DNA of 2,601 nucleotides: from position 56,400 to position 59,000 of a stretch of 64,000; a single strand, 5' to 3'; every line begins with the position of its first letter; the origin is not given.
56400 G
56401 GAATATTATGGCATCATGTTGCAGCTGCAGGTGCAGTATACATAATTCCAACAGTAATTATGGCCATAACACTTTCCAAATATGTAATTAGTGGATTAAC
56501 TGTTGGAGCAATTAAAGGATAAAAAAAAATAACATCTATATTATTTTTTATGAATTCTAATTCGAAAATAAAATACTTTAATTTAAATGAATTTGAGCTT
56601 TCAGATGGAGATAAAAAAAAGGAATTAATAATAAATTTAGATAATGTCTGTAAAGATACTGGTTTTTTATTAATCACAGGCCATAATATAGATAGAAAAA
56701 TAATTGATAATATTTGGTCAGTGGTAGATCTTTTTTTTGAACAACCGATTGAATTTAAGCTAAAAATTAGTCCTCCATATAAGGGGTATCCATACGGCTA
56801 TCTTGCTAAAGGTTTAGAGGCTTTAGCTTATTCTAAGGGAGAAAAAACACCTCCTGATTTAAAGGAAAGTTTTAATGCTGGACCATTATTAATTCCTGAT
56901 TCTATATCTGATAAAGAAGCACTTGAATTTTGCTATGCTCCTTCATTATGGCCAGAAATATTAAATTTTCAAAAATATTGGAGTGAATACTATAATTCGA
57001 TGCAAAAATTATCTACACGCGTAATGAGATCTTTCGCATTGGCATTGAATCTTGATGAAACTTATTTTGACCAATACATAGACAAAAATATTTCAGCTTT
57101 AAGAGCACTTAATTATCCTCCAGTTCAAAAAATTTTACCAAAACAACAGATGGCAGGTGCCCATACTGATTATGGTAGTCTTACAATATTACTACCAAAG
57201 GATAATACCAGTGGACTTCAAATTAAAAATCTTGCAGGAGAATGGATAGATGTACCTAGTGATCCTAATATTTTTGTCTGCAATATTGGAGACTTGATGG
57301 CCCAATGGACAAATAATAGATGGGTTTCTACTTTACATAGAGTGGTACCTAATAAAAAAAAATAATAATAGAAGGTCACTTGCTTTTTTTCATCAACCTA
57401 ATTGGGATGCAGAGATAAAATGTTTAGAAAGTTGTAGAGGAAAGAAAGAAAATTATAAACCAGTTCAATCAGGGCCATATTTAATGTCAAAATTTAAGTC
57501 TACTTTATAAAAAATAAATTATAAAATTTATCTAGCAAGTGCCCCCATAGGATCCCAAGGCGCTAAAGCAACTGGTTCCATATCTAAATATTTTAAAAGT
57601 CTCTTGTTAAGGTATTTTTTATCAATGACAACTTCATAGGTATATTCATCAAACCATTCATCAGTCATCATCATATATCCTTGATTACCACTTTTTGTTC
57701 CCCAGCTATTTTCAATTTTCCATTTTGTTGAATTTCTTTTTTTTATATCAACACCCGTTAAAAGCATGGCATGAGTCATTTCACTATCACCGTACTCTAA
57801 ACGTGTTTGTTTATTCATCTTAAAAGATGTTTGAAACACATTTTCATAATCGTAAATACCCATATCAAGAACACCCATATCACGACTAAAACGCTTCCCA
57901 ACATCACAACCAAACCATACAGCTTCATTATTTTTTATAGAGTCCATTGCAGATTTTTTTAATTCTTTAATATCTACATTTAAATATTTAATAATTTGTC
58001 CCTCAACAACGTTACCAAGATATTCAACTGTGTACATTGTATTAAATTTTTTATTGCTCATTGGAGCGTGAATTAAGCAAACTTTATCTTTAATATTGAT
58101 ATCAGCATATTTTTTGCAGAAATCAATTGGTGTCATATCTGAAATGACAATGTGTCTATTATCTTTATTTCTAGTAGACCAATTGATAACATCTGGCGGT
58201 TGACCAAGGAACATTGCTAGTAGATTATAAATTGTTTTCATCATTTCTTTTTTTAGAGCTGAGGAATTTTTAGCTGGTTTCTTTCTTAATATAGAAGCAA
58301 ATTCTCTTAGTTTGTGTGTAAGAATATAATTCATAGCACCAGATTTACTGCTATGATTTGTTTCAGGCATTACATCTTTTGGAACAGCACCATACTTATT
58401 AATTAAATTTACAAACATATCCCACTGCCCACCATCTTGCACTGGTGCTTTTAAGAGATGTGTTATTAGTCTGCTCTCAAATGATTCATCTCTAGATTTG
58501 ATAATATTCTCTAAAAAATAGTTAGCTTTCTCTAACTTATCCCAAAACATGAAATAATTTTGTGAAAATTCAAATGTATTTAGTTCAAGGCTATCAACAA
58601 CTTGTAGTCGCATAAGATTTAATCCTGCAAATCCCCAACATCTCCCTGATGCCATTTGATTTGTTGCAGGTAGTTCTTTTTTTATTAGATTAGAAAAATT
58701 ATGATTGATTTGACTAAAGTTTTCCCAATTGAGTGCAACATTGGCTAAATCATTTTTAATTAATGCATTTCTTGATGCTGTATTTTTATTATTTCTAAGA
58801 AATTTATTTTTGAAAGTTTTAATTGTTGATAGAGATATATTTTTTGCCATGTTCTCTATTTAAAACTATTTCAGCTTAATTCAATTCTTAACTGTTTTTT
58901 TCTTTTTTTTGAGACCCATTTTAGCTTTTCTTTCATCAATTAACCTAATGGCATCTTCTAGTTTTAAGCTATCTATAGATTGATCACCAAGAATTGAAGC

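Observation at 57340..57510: The 2OG-Fe(II) oxygenase is interrupted by the same kind of +1 lesion in another A9 tract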

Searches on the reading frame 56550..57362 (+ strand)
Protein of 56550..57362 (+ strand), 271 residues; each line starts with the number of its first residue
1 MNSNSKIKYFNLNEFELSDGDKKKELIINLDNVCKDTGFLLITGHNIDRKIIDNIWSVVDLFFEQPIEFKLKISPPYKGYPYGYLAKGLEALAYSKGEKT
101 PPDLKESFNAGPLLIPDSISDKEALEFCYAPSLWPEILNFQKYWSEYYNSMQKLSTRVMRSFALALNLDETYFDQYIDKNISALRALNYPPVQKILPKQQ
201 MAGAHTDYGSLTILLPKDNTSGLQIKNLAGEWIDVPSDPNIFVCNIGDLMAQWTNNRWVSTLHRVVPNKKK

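Call 4: search_protein_families(library=pfam, proteins=[window:56550-57362:+], max_evalue=1)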
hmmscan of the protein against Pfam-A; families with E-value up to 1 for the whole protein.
seq(271 aa): 2 families
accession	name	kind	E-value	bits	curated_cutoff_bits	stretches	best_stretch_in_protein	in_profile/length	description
PF03171.26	2OG-FeII_Oxy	-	1.9e-17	63.9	23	1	186-270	6-89/101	2OG-Fe(II) oxygenase superfamily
PF14226.12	DIOX_N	-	3.5e-15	57.1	27.3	1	15-136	9-116/117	non-haem dioxygenase in morphine synthesis N-terminal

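Call 17: list_cluster_members(proteins=[window:56550-57362:+, window:53470-54765:+, window:55701-56519:+, window:57531-58850:-, window:54817-55701:+])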
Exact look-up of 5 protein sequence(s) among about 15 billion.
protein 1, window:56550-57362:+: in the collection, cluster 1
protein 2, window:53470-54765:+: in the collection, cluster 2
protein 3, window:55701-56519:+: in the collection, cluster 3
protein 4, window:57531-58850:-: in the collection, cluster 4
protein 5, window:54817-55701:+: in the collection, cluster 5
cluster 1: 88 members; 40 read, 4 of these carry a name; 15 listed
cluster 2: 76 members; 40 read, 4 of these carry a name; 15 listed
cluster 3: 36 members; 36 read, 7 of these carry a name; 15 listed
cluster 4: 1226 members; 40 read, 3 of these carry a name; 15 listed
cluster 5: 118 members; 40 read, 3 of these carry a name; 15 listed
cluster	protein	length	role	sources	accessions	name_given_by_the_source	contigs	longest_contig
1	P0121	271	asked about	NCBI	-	-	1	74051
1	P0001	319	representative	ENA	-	-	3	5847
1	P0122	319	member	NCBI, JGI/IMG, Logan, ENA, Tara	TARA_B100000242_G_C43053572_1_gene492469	isopenicillin N synthase-like dioxygenase | strand:+ start:4574 stop:5533 length:960 start_codon:yes stop_codon:yes gene_type:complete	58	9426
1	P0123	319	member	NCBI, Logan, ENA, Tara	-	strand:+ start:3218 stop:4177 length:960 start_codon:yes stop_codon:yes gene_type:complete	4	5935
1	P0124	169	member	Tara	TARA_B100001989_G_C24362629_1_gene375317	strand:- start:225 stop:734 length:510 start_codon:yes stop_codon:yes gene_type:complete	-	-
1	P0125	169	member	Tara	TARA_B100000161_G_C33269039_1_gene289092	strand:- start:52 stop:561 length:510 start_codon:yes stop_codon:yes gene_type:complete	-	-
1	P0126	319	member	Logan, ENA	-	-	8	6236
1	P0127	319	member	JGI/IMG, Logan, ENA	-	-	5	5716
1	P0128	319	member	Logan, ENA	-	-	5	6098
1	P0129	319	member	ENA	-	-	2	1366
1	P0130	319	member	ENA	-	-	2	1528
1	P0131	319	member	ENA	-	-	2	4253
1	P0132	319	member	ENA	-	-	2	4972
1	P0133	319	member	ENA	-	-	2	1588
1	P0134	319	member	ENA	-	-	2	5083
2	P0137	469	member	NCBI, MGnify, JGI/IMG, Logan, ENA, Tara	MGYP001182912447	FL=1 | strand:+ start:589 stop:1998 length:1410 start_codon:yes stop_codon:yes gene_type:complete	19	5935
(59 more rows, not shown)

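Call 18: find_encoding_contigs(protein=window:56550-57362:+, flank=2000, max_places=5)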
Protein window:56550-57362:+ (271 aa): no gene with exactly this product is on record in the collection.

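Call 26: find_encoding_contigs(protein=P0122, flank=5000, max_places=10)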
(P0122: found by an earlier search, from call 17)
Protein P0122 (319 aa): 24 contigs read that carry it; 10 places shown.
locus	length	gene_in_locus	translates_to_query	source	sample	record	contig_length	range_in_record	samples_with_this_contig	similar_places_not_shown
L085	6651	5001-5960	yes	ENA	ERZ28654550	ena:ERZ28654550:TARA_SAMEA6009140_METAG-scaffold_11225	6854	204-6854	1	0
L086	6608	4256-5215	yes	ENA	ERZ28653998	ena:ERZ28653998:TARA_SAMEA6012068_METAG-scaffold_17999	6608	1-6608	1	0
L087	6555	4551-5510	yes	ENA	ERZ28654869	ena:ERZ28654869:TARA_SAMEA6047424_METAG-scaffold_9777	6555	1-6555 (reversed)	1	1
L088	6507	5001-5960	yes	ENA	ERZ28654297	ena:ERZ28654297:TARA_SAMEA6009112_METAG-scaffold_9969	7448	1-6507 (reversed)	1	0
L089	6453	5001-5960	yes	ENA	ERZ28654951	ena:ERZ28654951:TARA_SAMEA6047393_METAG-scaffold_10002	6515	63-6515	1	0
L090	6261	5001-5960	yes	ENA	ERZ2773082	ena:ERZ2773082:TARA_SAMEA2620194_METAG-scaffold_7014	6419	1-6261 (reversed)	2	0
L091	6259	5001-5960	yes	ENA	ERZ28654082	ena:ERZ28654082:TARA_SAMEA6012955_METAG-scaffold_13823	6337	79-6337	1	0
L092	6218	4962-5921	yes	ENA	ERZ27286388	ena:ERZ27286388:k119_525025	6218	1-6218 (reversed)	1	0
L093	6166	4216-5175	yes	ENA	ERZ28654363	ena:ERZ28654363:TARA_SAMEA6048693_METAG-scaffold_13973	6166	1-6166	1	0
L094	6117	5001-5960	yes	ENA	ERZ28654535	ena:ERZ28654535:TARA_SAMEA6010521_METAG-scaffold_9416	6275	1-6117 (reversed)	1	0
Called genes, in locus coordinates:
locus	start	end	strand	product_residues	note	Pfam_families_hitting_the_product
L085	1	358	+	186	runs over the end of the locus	?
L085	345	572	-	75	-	-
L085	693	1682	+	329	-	PF00487:FA_desaturase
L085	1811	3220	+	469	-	PF01547:SBP_bac_1, PF13416:SBP_bac_8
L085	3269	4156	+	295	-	PF00528:BPD_transp_1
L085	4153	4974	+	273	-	PF00528:BPD_transp_1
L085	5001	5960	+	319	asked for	PF14226:DIOX_N, PF03171:2OG-FeII_Oxy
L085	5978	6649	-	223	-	?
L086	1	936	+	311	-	?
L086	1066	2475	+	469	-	PF01547:SBP_bac_1, PF13416:SBP_bac_8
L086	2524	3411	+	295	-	PF00528:BPD_transp_1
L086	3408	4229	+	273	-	PF00528:BPD_transp_1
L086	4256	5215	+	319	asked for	PF14226:DIOX_N, PF03171:2OG-FeII_Oxy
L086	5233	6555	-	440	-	PF03051:Peptidase_C1_2, PF00112:Peptidase_C1 (weak)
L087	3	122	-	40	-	?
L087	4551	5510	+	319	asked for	PF14226:DIOX_N, PF03171:2OG-FeII_Oxy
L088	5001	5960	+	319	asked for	PF14226:DIOX_N, PF03171:2OG-FeII_Oxy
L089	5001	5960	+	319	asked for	PF14226:DIOX_N, PF03171:2OG-FeII_Oxy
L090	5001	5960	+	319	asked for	PF14226:DIOX_N, PF03171:2OG-FeII_Oxy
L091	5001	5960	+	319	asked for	PF14226:DIOX_N, PF03171:2OG-FeII_Oxy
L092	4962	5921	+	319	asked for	PF14226:DIOX_N, PF03171:2OG-FeII_Oxy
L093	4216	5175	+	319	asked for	PF14226:DIOX_N, PF03171:2OG-FeII_Oxy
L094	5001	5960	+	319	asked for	PF14226:DIOX_N, PF03171:2OG-FeII_Oxy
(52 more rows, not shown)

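Call 38: search_protein_families(library=ncbifam, proteins=[P0137], max_evalue=0.00001)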
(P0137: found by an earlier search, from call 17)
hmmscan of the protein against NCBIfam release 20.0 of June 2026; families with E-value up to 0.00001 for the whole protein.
P0137 (469 aa): 2 families
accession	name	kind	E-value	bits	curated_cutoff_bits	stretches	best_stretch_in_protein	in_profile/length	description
NF008211.0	PRK10974.1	equivalog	2.6e-09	36.2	411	1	148-197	133-182/439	sn-glycerol-3-phosphate ABC transporter substrate-binding protein UgpB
NF053763.1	ABCarbgalBndGanS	equivalog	1.3e-06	27.5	700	0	66-200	53-180/420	galactooligosaccharide ABC transporter substrate-binding protein GanS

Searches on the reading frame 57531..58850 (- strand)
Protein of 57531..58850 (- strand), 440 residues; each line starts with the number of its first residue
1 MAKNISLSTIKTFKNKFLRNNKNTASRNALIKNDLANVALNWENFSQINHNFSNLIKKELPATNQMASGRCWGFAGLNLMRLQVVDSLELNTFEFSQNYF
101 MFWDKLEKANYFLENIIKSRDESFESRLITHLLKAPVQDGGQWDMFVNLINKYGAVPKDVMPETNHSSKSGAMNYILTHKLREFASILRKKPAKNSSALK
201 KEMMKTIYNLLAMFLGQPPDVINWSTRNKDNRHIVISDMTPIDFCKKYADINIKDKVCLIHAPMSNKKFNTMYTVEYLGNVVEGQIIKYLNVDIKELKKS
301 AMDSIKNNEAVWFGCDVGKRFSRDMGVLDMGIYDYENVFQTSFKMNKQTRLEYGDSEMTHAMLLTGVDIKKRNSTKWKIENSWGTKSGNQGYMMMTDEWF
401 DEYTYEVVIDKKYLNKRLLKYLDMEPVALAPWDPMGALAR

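Call 19: find_encoding_contigs(protein=window:57531-58850:-, flank=1000, max_places=5)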
Protein window:57531-58850:- (440 aa): no gene with exactly this product is on record in the collection.

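Call 38: search_protein_families(library=ncbifam, proteins=[P0137, window:57531-58850:-], max_evalue=0.00001)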
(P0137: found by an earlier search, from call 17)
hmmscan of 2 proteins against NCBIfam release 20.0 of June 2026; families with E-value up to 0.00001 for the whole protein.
P0137 (469 aa): 2 families
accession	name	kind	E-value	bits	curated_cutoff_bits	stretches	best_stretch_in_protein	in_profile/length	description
NF008211.0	PRK10974.1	equivalog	2.6e-09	36.2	411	1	148-197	133-182/439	sn-glycerol-3-phosphate ABC transporter substrate-binding protein UgpB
NF053763.1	ABCarbgalBndGanS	equivalog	1.3e-06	27.5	700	0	66-200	53-180/420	galactooligosaccharide ABC transporter substrate-binding protein GanS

window:57531-58850:- (440 aa): 0 families
